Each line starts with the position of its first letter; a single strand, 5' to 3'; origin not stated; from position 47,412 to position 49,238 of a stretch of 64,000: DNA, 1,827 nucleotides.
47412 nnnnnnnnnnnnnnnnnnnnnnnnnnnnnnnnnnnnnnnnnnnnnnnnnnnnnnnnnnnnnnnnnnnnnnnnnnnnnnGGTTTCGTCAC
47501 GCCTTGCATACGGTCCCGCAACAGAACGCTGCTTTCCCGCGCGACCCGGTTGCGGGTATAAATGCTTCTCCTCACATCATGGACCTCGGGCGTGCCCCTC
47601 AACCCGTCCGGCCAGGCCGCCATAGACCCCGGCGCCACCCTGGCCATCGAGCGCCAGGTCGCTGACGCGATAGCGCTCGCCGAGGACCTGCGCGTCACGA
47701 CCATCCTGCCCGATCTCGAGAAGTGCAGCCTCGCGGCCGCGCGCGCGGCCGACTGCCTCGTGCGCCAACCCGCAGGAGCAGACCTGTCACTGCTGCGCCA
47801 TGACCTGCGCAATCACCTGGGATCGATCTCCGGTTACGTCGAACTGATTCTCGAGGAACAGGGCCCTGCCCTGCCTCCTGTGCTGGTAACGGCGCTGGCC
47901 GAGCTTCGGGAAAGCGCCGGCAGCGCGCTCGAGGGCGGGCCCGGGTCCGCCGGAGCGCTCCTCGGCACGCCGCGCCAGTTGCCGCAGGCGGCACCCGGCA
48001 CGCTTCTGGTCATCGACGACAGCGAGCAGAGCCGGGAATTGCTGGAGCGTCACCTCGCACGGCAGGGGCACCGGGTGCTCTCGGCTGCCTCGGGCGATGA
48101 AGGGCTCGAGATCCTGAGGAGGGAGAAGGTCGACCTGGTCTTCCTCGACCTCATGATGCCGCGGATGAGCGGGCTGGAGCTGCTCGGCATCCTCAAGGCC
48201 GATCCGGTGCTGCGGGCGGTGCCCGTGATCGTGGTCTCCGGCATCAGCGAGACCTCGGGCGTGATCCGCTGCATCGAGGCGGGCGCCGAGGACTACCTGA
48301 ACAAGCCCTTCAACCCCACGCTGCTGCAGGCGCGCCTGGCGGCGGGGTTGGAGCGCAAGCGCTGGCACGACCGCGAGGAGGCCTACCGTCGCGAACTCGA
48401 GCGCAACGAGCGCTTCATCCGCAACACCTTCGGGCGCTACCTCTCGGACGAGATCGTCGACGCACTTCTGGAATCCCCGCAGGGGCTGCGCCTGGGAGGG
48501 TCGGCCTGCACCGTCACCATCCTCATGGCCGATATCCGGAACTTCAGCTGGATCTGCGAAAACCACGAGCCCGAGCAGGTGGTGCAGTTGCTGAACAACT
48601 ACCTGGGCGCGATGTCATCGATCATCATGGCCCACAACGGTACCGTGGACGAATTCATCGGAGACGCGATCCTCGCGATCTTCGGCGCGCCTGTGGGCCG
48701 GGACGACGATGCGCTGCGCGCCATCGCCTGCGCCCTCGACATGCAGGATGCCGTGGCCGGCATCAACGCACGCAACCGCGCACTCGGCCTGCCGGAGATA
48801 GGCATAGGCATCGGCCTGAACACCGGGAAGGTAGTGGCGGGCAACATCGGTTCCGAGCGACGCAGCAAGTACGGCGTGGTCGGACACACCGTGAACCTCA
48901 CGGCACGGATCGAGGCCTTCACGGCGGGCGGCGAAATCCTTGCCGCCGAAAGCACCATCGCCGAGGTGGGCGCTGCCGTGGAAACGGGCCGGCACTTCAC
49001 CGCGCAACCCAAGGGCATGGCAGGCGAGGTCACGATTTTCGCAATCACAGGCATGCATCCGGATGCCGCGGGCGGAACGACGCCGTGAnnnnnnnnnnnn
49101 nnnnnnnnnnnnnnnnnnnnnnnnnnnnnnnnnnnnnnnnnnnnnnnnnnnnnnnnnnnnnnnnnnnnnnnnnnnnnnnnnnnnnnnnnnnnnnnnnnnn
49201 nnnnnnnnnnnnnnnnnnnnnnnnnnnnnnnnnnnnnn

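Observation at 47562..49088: The receiver-regulated class III cyclase has Glu/Gly at the purine-specifying positions, so it is a candidate guanylate cyclase rather than an adenylate cyclase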

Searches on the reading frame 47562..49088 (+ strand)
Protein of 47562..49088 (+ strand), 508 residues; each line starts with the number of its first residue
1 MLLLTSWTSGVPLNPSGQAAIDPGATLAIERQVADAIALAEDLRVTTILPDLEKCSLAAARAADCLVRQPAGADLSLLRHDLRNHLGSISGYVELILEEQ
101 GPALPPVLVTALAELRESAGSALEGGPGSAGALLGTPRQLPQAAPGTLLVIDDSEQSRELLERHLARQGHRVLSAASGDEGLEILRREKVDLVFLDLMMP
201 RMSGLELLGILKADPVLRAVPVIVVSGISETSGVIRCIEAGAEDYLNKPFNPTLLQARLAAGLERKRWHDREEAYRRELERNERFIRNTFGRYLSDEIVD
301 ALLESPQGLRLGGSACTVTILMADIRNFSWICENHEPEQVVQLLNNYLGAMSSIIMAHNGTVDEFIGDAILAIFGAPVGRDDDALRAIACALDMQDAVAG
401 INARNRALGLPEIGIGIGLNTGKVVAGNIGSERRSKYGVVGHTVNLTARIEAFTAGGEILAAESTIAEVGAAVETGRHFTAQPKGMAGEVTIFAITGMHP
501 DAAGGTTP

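Call 3: search_protein_families(library=pfam, proteins=[window:47562-49088:+], max_evalue=0.01)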
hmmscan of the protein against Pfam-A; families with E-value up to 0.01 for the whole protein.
window:47562-49088:+ (508 aa): 3 families
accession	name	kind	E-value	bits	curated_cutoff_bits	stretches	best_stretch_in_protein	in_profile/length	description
PF00072.30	Response_reg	-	1.7e-27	96.2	30.2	1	149-259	2-110/111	Response regulator receiver domain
PF00211.25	Guanylate_cyc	-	1.6e-25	90.2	21.9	1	317-467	8-153/183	Adenylate and Guanylate cyclase catalytic domain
PF00512.31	HisKA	-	0.0013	19.2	26.9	1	78-119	9-47/66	His Kinase A (phospho-acceptor) domain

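Call 5: find_homologous_proteins(query=window:47562-49088:+, max_evalue=1e-10)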
Query window:47562-49088:+ (508 aa): 3625 proteins with E <= 1e-10 among 8000 candidates; the best 120 are listed.
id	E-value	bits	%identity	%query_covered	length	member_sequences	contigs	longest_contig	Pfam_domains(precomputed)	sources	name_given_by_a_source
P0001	0.0e+0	1080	100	98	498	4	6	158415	PF00211.26,PF00072.31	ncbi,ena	-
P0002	3.9e-282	954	89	98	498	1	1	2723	PF00211.26,PF00072.31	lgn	-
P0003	3.6e-281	951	88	99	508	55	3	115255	PF00211.26,PF00072.31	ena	-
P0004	7.6e-280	947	88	98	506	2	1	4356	PF00211.26,PF00072.31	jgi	jgi:adenylate cyclase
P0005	4.9e-278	941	87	98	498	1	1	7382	PF00211.26,PF00072.31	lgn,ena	-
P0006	1.6e-275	932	87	97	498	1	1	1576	PF00211.26,PF00072.31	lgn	-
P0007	2.7e-269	912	87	97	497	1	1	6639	PF00211.26,PF00072.31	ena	-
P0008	5.5e-257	871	81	99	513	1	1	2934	PF00211.26,PF00072.31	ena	-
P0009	9.5e-257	871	82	97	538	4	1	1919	PF00211.26,PF00072.31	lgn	-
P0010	6.0e-256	868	81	99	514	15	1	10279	PF00211.26,PF00072.31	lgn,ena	-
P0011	9.0e-225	765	76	94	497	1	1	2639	PF00211.26,PF00072.31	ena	-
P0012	2.8e-216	737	74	94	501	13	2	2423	PF00211.26,PF00072.31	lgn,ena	-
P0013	5.8e-216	736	74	95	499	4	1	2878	PF00211.26,PF00072.31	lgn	-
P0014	2.3e-215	734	74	94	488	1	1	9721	PF00211.26,PF00072.31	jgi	jgi:class 3 adenylate cyclase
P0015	3.5e-215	733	73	97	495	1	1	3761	PF00211.26,PF00072.31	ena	-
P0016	3.4e-214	730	72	94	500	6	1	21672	PF00211.26,PF00072.31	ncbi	-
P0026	1.4e-193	662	68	93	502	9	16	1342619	PF00211.26,PF00072.31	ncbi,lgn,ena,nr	ncbi:MAG: response regulator [Pseudomonadales bacterium]|nr:response regulator [Pseudomonadales bact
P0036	2.3e-166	573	59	93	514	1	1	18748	PF00211.26,PF00072.31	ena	-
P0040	3.0e-151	523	59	83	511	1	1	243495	PF00211.26,PF00072.31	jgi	jgi:class 3 adenylate cyclase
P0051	4.0e-147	509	55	88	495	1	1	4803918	PF00211.26,PF00072.31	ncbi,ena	-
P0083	4.2e-143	496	51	73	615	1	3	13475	PF20274.5,PF00211.26,PF00072.31,PF20161.6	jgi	-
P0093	2.3e-142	493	54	90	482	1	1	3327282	PF00211.26,PF00072.31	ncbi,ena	-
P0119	1.5e-140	487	51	99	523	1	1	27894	PF00211.26,PF00072.31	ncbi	-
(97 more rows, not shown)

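Call 9: find_encoding_contigs(protein=P0001, flank=8000, max_places=4)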
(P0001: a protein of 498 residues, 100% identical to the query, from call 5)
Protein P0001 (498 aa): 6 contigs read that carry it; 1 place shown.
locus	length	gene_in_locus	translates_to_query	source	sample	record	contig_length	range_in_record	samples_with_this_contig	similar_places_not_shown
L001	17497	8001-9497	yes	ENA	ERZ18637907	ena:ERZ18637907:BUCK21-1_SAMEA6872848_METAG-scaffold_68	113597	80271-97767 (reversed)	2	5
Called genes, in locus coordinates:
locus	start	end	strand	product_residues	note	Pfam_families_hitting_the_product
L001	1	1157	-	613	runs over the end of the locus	PF01541:GIY-YIG, PF27096:UvrC_M, PF02151:UVR, PF22920:UvrC_RNaseH, PF08459:UvrC_RNaseH_dom, PF00633:HHH (faint), PF12826:HHH_2 (weak), PF14520:HHH_5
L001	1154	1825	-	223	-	PF00072:Response_reg, PF00196:GerE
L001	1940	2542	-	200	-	PF13532:2OG-FeII_Oxy_2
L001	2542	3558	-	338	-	PF01565:FAD_binding_4, PF02873:MurB_C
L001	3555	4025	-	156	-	PF01451:LMWPc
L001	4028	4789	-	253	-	PF02348:CTP_transf_3, PF12804:NTP_transf_3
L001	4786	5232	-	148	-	PF02472:ExbD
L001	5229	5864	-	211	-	PF01618:MotA_ExbB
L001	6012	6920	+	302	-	PF04381:RdgC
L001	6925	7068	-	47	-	-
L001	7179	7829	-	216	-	PF00027:cNMP_binding, PF13545:HTH_Crp_2, PF00325:Crp (weak)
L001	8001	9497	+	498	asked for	PF00072:Response_reg, PF00211:Guanylate_cyc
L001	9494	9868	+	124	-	PF00072:Response_reg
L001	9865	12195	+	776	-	PF00672:HAMP, PF00512:HisKA, PF02518:HATPase_c, PF00072:Response_reg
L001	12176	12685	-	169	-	-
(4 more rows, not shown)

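Call 10: list_cluster_members(proteins=[P0001, P0026, P0016, P0051])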
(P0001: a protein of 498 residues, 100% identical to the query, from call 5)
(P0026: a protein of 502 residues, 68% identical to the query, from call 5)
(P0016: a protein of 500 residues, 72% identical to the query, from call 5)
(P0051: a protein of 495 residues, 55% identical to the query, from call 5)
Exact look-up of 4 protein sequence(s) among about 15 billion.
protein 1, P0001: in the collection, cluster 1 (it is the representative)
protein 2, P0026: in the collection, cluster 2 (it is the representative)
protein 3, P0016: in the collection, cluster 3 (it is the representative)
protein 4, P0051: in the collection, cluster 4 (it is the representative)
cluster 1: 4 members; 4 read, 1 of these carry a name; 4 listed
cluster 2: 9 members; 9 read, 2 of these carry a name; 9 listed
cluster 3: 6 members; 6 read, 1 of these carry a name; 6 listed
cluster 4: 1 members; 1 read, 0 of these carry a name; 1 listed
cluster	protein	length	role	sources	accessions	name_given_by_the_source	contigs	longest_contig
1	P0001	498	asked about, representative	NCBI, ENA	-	-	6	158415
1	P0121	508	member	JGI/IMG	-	class 3 adenylate cyclase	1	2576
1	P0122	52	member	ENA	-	-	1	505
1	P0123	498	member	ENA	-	-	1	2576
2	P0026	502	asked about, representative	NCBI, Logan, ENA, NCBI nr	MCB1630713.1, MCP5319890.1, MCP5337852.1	MAG: response regulator [Pseudomonadales bacterium] | response regulator [Pseudomonadales bacterium]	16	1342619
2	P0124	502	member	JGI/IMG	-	adenylate cyclase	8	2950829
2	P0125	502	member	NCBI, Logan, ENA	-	-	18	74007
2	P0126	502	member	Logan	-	-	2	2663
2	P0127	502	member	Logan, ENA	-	-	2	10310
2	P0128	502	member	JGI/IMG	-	-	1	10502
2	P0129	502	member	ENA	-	-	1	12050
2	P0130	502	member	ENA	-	-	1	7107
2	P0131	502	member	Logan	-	-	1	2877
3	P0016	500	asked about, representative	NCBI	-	-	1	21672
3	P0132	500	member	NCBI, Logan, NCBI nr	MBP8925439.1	MAG: response regulator [Pseudomonadales bacterium] | response regulator [Pseudomonadales bacterium]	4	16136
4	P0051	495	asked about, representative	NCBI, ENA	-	-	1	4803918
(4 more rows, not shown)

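Call 27: find_related_loci(query=A1, collection=genome_contigs, flank=6000)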
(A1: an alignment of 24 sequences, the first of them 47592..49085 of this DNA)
Query A1 (498 aa) in genome_contigs; peptide patterns used: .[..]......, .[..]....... (x = any residue, [..] = any of these).
600 stretches matched a pattern (row limit reached: there are more); 559 encode a relative of the query (tblastn E <= 1e-3); the best 80 are kept; 80 distinct loci.
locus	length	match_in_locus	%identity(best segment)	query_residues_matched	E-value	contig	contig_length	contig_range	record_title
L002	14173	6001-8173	36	56-488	1e-63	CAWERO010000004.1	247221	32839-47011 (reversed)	MAG: uncultured Gammaproteobacteria bacterium isolate MFD02134.bin.2.136 genome assembly, contig: contig_31654, whole ge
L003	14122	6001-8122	34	67-493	4e-57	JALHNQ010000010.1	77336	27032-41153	MAG: Methylocystis sp. isolate Bin_68_1 c_000000001880, whole genome shotgun sequence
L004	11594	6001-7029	35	128-450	1e-52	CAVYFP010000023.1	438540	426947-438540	MAG: uncultured Alphaproteobacteria bacterium isolate MFD01188.bin.1.69 genome assembly, contig: contig_3064, whole geno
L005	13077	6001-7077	35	126-483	1e-48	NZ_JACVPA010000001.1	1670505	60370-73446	Polynucleobacter nymphae strain AP-Mumm-500A-B3 NODE_1_length_1670959_cov_191.308, whole genome shotgun sequence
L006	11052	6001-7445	32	120-488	8e-61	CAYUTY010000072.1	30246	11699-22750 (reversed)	MAG TPA_asm: uncultured Anaerolineaceae bacterium isolate binchicken_co322_166 genome assembly, contig: NODE_2432_length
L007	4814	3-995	31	143-465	1e-33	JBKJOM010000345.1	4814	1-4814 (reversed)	MAG: Ramlibacter sp. isolate ant_bin.412 k117_5194532, whole genome shotgun sequence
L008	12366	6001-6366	43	134-255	1e-23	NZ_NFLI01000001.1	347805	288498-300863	Lachnoclostridium sp. An131 An131_contig_1, whole genome shotgun sequence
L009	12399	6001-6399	35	132-264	4e-23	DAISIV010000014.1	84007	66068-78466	MAG TPA_asm: Deltaproteobacteria bacterium isolate CTOTU7678 NODE_613_length_84007_cov_9.455236, whole genome shotgun se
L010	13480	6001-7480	41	134-256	8e-23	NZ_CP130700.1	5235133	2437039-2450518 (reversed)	Marinomonas sp. PE14-40 chromosome, complete genome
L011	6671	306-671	38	136-260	1e-22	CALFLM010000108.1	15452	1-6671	MAG TPA_asm: uncultured Romboutsia sp. isolate ERR318708_bin.34_CONCOCT_v1.1_MAG genome assembly, contig: ERZ1764602.188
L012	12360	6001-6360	42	138-257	2e-22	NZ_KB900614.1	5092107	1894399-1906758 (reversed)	Salinispora mooreana strain DSM 45549 Salpac6DRAFT_scaffold1.1, whole genome shotgun sequence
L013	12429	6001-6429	36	116-255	2e-21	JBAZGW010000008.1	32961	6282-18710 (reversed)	MAG: Candidatus Omnitrophota bacterium isolate SO_2017_LW3_55 NODE_3216_length_32961_cov_1.068100_LW162_2017, whole geno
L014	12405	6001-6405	46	138-274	5e-21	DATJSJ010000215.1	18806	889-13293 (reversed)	MAG TPA_asm: Acetobacteraceae bacterium isolate SMAG_U14990 k141_3967612, whole genome shotgun sequence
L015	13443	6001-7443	39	161-275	1e-20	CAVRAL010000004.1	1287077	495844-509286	MAG: candidate division FCPU426 bacterium isolate MFD04540.bin.1.40 genome assembly, contig: contig_4975, whole genome s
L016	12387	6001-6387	40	127-255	8e-20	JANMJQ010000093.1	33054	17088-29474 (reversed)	MAG: Akkermansiaceae bacterium isolate OTE_64_metabat_355 OTE_64_k141_4745223, whole genome shotgun sequence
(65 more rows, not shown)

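Call 28: find_encoding_contigs(protein=P0026, flank=6000, max_places=2)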
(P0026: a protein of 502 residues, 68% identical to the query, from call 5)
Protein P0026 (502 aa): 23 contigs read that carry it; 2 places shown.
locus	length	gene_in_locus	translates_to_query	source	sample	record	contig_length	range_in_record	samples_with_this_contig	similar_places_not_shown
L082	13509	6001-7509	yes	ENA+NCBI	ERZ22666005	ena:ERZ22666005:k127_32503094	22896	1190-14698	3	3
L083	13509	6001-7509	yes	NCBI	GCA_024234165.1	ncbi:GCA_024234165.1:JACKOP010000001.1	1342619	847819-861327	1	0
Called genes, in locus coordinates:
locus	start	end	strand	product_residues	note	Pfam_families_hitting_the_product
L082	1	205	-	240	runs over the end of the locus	PF00696:AA_kinase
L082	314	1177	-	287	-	PF25025:EF-Ts_N (faint), PF00889:EF_TS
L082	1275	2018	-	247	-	PF00318:Ribosomal_S2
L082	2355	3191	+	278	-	PF00557:Peptidase_M24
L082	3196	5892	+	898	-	PF01842:ACT (faint), PF08335:GlnD_UR_UTase, PF27444:GlnD_3rd, PF01966:HD, PF27446:GlnD_5th, PF22754:bHLH-TF_ACT-like_plant (faint)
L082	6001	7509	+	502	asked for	PF00072:Response_reg, PF00211:Guanylate_cyc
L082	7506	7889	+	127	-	PF00072:Response_reg, PF20161:VpsR (weak)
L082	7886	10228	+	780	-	PF00672:HAMP, PF00512:HisKA, PF02518:HATPase_c, PF00072:Response_reg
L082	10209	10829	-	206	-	-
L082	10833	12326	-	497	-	PF01336:tRNA_anti-codon, PF00152:tRNA-synt_2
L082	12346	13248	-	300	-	PF03462:PCRF, PF00472:RF-1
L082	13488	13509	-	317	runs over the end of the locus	PF00892:EamA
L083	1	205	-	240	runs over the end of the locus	PF00696:AA_kinase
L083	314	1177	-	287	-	PF25025:EF-Ts_N (faint), PF00889:EF_TS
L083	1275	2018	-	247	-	PF00318:Ribosomal_S2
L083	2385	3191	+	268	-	PF00557:Peptidase_M24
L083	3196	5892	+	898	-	PF01842:ACT (faint), PF08335:GlnD_UR_UTase, PF27444:GlnD_3rd, PF01966:HD, PF27446:GlnD_5th, PF22754:bHLH-TF_ACT-like_plant (faint)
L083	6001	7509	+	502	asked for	PF00072:Response_reg, PF00211:Guanylate_cyc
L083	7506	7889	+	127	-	PF00072:Response_reg, PF20161:VpsR (weak)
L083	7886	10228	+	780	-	PF00672:HAMP, PF00512:HisKA, PF02518:HATPase_c, PF00072:Response_reg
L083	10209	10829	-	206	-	-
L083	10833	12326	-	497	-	PF01336:tRNA_anti-codon, PF00152:tRNA-synt_2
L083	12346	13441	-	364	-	PF03462:PCRF, PF00472:RF-1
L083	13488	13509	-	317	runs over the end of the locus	PF00892:EamA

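Call 29: find_encoding_contigs(protein=P0051, flank=6000, max_places=2)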
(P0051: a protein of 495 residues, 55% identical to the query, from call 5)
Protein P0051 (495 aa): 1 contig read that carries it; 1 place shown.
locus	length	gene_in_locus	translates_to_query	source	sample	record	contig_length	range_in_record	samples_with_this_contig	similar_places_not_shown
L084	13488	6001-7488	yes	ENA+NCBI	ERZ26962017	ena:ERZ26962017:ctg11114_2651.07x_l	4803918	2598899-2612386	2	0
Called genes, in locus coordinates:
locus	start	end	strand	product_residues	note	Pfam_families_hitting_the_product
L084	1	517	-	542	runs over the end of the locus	PF23211:LRR_LRWD1 (faint), PF23598:LRR_14 (faint), PF13855:LRR_8, PF12799:LRR_4 (weak), PF13855:LRR_8 (weak), PF12799:LRR_4 (weak)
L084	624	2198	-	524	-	PF00117:GATase, PF07722:Peptidase_C26, PF02540:NAD_synthase, PF00958:GMP_synt_C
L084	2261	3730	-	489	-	PF00478:IMPDH, PF00571:CBS, PF03060:NMO, PF01070:FMN_dh, PF04131:NanE (weak), PF01645:Glu_synthase (weak)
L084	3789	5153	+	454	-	PF13742:tRNA_anti_2, PF01336:tRNA_anti-codon, PF02601:Exonuc_VII_L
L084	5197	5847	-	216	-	PF00027:cNMP_binding, PF13545:HTH_Crp_2, PF00325:Crp (weak)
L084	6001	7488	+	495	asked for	PF00072:Response_reg, PF00211:Guanylate_cyc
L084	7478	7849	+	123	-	PF00072:Response_reg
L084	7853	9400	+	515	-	PF00672:HAMP, PF00512:HisKA, PF02518:HATPase_c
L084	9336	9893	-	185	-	-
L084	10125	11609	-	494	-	PF01336:tRNA_anti-codon, PF00152:tRNA-synt_2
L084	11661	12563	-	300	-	PF03462:PCRF, PF00472:RF-1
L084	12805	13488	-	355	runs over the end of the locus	PF03773:ArsP_1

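Call 30: find_encoding_contigs(protein=P0093, flank=6000, max_places=2)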
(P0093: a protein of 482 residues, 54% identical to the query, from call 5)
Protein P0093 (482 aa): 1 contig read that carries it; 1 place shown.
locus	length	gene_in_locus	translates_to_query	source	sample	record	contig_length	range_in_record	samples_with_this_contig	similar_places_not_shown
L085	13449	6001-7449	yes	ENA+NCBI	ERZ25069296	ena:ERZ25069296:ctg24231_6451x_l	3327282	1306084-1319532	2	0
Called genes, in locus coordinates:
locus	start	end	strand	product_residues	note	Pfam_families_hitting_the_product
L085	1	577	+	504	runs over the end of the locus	PF04851:ResIII, PF18766:SWI2_SNF2, PF00271:Helicase_C (weak), PF08463:EcoEI_R_C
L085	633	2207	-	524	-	PF00117:GATase, PF07722:Peptidase_C26, PF02540:NAD_synthase, PF03054:tRNA_Me_trans (faint), PF00958:GMP_synt_C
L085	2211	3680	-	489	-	PF00478:IMPDH, PF03060:NMO (faint), PF00571:CBS, PF01070:FMN_dh (weak)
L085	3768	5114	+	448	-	PF13742:tRNA_anti_2, PF01336:tRNA_anti-codon, PF02601:Exonuc_VII_L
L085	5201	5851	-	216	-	PF00027:cNMP_binding, PF13545:HTH_Crp_2, PF00325:Crp (weak)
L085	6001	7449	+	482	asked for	PF00072:Response_reg, PF00211:Guanylate_cyc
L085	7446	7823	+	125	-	PF23198:PDE8A_N (weak), PF00072:Response_reg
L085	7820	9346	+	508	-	PF00672:HAMP, PF00512:HisKA, PF02518:HATPase_c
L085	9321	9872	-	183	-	-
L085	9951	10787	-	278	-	PF00326:Peptidase_S9 (faint), PF12146:Hydrolase_4, PF20408:Abhydrolase_11 (weak), PF00561:Abhydrolase_1, PF00975:Thioesterase (weak), PF12697:Abhydrolase_6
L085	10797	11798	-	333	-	PF01210:NAD_Gly3P_dh_N, PF02558:ApbA (faint), PF07479:NAD_Gly3P_dh_C, PF20618:GPD_NAD_C_bact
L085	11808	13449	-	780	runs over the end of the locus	PF01553:Acyltransferase, PF19277:GPAT_C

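Call 31: find_encoding_contigs(protein=P0040, flank=6000, max_places=1)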
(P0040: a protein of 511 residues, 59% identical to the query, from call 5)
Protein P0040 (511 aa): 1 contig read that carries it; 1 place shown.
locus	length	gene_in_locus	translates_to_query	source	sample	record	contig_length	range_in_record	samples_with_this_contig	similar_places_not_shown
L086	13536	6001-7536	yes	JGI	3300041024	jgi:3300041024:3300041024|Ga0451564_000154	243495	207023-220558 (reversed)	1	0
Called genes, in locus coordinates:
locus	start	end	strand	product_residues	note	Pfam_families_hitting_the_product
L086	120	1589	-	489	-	PF00478:IMPDH, PF00571:CBS, PF01070:FMN_dh, PF03060:NMO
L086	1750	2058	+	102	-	PF00355:Rieske, PF13806:Rieske_2 (weak)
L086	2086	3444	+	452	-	PF13742:tRNA_anti_2, PF01336:tRNA_anti-codon, PF02601:Exonuc_VII_L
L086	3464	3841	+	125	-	PF04247:SirB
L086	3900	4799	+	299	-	PF04381:RdgC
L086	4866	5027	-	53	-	-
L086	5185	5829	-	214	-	PF00027:cNMP_binding, PF13545:HTH_Crp_2, PF00325:Crp (weak)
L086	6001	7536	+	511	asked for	PF00072:Response_reg, PF00211:Guanylate_cyc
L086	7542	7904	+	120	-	PF00072:Response_reg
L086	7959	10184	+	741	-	PF00672:HAMP, PF00512:HisKA, PF02518:HATPase_c, PF00072:Response_reg (weak)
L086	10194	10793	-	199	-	-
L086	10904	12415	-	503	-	PF01336:tRNA_anti-codon, PF00152:tRNA-synt_2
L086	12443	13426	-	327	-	PF03462:PCRF, PF00472:RF-1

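Call 32: find_encoding_contigs(protein=P0119, flank=6000, max_places=1)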
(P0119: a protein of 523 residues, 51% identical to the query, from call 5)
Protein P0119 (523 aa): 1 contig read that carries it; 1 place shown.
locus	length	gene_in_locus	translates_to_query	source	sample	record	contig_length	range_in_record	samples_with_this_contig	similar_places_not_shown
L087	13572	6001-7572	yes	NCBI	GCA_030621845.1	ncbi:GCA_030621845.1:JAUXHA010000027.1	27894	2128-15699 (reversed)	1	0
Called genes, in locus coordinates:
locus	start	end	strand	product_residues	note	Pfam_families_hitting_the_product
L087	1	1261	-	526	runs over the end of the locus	PF00117:GATase, PF07722:Peptidase_C26, PF02540:NAD_synthase, PF03054:tRNA_Me_trans (faint), PF00958:GMP_synt_C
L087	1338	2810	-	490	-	PF00478:IMPDH, PF00571:CBS, PF03060:NMO, PF01070:FMN_dh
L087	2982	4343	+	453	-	PF13742:tRNA_anti_2, PF01336:tRNA_anti-codon, PF02601:Exonuc_VII_L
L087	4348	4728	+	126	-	PF04247:SirB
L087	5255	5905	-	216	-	PF00027:cNMP_binding, PF13545:HTH_Crp_2, PF00325:Crp (weak)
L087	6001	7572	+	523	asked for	PF00072:Response_reg, PF00211:Guanylate_cyc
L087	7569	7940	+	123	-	PF00072:Response_reg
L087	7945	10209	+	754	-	PF00672:HAMP, PF00512:HisKA, PF02518:HATPase_c, PF00072:Response_reg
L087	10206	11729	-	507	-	PF01336:tRNA_anti-codon, PF00152:tRNA-synt_2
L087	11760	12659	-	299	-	PF03462:PCRF, PF00472:RF-1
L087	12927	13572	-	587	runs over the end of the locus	PF02771:Acyl-CoA_dh_N (weak), PF02770:Acyl-CoA_dh_M, PF00441:Acyl-CoA_dh_1, PF12806:Acyl-CoA_dh_C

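Call 33: find_encoding_contigs(protein=P0083, flank=6000, max_places=1)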
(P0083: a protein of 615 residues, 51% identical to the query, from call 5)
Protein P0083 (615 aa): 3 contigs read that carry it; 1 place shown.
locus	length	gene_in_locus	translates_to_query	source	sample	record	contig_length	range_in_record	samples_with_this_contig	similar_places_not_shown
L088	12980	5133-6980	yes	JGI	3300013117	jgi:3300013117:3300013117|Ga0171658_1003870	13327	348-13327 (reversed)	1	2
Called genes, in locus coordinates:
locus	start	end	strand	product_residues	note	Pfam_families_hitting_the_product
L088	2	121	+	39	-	?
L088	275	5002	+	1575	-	PF23748:Beta-prop_LRRK2 (faint), PF07494:Reg_prop (weak), PF07495:Y_Y_Y, PF00512:HisKA, PF02518:HATPase_c, PF00072:Response_reg, PF00072:Response_reg, PF01627:Hpt, +1 more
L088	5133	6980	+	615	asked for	PF00072:Response_reg, PF20161:VpsR (faint), PF20274:cREC_REC (faint), PF00072:Response_reg, PF00211:Guanylate_cyc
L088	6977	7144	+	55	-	-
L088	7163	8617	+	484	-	PF00072:Response_reg, PF20274:cREC_REC (faint), PF23198:PDE8A_N (faint), PF00072:Response_reg, PF00211:Guanylate_cyc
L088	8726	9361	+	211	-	PF01712:dNK, PF02223:Thymidylate_kin (faint), PF13238:AAA_18 (weak)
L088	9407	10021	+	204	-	-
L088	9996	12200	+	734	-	PF05226:CHASE2, PF00211:Guanylate_cyc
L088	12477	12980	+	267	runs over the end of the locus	-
